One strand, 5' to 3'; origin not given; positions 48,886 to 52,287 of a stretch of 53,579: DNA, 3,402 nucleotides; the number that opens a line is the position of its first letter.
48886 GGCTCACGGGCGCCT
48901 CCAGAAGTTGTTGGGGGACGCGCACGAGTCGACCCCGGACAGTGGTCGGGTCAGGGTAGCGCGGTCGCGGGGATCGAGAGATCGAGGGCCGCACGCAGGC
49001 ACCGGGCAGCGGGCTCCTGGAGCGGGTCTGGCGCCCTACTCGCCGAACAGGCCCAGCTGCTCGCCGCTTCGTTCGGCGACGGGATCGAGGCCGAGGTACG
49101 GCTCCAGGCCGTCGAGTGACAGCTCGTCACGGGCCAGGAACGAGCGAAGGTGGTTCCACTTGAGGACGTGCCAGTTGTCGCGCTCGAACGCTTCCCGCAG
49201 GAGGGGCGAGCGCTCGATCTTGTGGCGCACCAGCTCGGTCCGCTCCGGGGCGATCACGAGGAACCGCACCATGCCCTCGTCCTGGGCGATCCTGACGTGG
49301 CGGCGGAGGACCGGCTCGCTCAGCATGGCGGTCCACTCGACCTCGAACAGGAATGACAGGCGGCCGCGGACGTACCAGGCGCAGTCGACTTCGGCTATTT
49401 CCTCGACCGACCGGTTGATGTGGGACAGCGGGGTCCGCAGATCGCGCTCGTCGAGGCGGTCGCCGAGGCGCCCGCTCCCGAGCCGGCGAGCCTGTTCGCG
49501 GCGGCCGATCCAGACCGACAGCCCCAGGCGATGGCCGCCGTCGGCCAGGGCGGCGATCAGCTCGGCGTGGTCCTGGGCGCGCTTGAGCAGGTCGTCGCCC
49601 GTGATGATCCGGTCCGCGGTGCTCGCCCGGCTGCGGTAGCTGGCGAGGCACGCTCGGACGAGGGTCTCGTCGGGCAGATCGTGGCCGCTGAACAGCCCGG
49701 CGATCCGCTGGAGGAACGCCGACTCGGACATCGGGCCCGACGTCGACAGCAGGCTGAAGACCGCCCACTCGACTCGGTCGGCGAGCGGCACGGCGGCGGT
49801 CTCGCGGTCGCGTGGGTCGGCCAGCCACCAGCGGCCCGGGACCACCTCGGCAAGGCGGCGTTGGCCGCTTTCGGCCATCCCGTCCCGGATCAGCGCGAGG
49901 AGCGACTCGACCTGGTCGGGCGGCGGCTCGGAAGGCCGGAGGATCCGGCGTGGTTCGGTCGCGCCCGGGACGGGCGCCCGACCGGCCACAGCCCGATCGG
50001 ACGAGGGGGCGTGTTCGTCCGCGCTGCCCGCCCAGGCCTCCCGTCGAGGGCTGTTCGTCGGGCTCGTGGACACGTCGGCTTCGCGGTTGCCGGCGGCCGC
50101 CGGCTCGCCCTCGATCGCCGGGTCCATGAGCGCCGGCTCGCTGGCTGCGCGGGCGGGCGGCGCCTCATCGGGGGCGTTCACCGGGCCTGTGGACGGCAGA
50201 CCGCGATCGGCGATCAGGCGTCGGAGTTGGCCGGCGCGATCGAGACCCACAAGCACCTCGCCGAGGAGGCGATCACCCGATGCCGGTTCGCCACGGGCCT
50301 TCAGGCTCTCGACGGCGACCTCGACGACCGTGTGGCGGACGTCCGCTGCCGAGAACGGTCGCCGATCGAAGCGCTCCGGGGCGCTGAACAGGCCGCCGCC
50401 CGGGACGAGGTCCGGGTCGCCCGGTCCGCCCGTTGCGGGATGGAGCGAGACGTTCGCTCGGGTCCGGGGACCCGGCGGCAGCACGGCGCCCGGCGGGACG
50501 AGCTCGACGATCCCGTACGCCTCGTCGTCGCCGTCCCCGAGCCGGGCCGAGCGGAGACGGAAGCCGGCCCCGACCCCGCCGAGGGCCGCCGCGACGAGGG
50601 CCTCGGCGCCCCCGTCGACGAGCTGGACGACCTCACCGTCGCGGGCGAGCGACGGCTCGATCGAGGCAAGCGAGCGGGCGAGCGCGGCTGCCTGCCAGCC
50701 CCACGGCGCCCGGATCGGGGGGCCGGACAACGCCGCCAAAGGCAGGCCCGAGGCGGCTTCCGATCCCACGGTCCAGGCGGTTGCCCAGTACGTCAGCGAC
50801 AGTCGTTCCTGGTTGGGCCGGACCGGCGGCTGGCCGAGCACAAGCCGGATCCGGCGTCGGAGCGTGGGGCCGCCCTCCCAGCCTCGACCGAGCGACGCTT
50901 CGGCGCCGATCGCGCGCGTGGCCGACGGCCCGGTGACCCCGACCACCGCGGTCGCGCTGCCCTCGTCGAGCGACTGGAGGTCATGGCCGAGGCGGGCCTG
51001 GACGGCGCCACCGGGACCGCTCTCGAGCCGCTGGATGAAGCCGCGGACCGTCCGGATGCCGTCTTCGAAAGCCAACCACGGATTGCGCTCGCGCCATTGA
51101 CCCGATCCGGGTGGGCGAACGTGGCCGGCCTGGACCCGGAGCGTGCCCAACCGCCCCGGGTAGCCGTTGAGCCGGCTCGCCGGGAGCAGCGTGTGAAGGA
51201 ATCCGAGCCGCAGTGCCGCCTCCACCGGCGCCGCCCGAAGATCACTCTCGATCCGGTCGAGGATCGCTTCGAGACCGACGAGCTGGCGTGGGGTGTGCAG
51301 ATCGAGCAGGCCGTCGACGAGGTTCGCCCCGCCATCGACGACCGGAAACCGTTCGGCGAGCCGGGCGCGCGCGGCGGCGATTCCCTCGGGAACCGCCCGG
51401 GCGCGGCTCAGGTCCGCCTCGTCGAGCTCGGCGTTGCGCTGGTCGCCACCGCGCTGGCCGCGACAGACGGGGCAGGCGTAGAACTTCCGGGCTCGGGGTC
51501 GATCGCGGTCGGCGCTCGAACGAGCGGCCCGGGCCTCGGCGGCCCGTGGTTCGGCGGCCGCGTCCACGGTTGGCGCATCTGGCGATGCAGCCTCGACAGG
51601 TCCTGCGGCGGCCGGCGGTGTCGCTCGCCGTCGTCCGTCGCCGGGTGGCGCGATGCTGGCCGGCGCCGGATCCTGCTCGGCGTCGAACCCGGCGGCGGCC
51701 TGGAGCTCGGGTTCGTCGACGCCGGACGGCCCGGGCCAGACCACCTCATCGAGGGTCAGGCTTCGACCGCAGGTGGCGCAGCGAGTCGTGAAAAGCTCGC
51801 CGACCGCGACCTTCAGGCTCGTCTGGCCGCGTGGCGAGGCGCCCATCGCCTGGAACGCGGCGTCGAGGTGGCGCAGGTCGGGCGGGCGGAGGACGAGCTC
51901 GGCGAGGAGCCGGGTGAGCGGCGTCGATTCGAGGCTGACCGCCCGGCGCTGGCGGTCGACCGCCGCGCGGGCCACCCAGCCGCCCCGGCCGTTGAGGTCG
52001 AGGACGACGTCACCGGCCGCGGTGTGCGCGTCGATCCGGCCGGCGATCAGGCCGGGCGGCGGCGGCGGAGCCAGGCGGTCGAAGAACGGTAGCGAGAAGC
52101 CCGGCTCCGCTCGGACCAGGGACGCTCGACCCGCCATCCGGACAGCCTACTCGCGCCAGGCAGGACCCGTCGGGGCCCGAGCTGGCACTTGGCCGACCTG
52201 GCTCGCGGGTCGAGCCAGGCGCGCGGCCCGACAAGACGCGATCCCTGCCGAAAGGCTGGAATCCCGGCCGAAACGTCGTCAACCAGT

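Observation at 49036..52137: Giant Zn-ribbon methyltransferase-like protein with a degenerate catalytic motif and a nuclease-like C-terminus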

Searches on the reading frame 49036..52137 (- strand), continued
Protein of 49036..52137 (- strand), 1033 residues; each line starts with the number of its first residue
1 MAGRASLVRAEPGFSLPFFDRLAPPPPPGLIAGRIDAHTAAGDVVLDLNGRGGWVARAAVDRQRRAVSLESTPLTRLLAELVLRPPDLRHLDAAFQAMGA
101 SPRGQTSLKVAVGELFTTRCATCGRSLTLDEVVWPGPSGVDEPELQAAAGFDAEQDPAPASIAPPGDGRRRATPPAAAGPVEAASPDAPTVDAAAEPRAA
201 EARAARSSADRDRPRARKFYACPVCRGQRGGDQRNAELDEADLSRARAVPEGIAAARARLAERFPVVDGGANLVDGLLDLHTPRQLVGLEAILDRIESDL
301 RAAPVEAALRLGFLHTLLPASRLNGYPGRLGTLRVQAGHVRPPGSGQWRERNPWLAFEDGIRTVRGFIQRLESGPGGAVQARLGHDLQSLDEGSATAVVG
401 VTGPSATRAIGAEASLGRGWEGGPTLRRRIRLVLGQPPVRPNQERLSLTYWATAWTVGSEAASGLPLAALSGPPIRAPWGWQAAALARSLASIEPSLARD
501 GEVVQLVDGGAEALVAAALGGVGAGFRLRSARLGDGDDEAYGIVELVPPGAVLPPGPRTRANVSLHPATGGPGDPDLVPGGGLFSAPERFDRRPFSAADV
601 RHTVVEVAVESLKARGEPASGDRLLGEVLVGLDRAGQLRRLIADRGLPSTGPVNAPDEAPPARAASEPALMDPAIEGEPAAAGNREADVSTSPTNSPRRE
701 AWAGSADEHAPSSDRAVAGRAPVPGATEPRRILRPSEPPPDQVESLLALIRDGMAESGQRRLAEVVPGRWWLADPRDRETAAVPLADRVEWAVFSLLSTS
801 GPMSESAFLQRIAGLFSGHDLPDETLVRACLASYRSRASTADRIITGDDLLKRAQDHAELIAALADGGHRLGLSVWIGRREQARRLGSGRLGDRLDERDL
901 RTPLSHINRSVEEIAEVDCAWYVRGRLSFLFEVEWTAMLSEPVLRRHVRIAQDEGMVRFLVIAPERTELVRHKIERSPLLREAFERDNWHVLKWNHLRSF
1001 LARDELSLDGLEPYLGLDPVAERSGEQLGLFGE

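Call 90: search_protein_families(library=padloc, proteins=[P0375, P0184, P0141], max_evalue=0.00001)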
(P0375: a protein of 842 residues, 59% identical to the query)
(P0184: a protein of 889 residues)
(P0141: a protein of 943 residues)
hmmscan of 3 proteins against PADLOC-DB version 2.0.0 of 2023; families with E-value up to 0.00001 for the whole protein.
P0375 (842 aa): 27 families (the best 25 are shown)
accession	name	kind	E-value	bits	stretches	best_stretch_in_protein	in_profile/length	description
PDLC02541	PglX|PglXI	-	1.7e-46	156.8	1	162-490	330-624/919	PglXI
PDLC03312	MTase_II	-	7.3e-35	118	2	336-469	1112-1244/1344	Type II methyltransferase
PDLC03319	MTase_II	-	1.5e-34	117.7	1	35-455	2-390/503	Type II methyltransferase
PDLC03346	MTase_II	-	3.5e-30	102.5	1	162-472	443-721/1068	Type II methyltransferase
PDLC03367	MTase_II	-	9.6e-30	101.5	2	24-126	9-111/633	Type II methyltransferase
PDLC03322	MTase_II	-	4.6e-15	53.4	1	33-122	38-130/446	Type II methyltransferase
PDLC03371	MTase_II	-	5.5e-14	50.3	1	39-86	193-240/260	Type II methyltransferase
PDLC03299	MTase_II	-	2.6e-13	48.1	1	31-119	190-278/296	Type II methyltransferase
PDLC03353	MTase_II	-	3.8e-13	47.6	1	48-98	200-250/260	Type II methyltransferase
PDLC03380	MTase_II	-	6.6e-12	43.3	1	348-439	257-345/393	Type II methyltransferase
PDLC03265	MTase_II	-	1.2e-10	39.3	0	326-390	16-77/333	Type II methyltransferase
PDLC03325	MTase_II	-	1.8e-10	38.2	1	49-120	84-155/426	Type II methyltransferase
PDLC03387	MTase_II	-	6.1e-10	36.7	1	45-95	222-272/289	Type II methyltransferase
PDLC03239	MTase_II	-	1.3e-09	35.3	0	26-125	64-161/442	Type II methyltransferase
PDLC03228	MTase_II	-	3.4e-09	34.9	0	46-94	153-201/227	Type II methyltransferase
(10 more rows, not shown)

P0184 (889 aa): 4 families
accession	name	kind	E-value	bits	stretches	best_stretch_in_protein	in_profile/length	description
PDLC03367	MTase_II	-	1.5e-16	57.8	1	17-84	18-85/633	Type II methyltransferase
PDLC03325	MTase_II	-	4.5e-09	33.5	0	32-115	83-164/426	Type II methyltransferase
PDLC03312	MTase_II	-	6.4e-07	25.4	1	26-136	800-903/1344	Type II methyltransferase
PDLC02541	PglX|PglXI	-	2.3e-06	24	0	154-276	332-463/919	PglXI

P0141 (943 aa): 1 family
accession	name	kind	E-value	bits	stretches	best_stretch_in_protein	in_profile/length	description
PDLC03312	MTase_II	-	7.2e-09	31.9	0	27-124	795-886/1344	Type II methyltransferase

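Call 91: find_related_loci(query=A2, collection=viral_contigs, flank=5000)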
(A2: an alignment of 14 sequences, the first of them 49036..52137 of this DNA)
Query A2 (1033 aa) in viral_contigs; peptide patterns used: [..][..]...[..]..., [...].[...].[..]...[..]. (x = any residue, [..] = any of these).
32 stretches matched a pattern, but none encodes a relative of the query by tblastn (E <= 1e-3).

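Call 92: find_related_loci(query=P0375, collection=viral_contigs, flank=5000)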
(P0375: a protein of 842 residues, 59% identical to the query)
Query P0375 (842 aa) in viral_contigs; peptide patterns used: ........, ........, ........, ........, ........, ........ (x = any residue, [..] = any of these).
4 stretches matched a pattern, but none encodes a relative of the query by tblastn (E <= 1e-3).

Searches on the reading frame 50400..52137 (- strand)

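Call 19: search_protein_families(library=pfam, proteins=[window:50400-52137:-], max_evalue=10)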
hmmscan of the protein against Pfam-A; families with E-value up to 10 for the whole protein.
window:50400-52137:- (579 aa): 2 families
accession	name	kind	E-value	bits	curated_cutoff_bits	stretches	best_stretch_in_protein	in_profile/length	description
PF06839.17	Zn_ribbon_GRF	-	0.26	11.9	25.9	1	215-228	21-34/45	GRF zinc finger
PF12172.15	zf-ChsH2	-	0.26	11.6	23.2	1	111-126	5-20/37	ChsH2, rubredoxin-like zinc ribbon domain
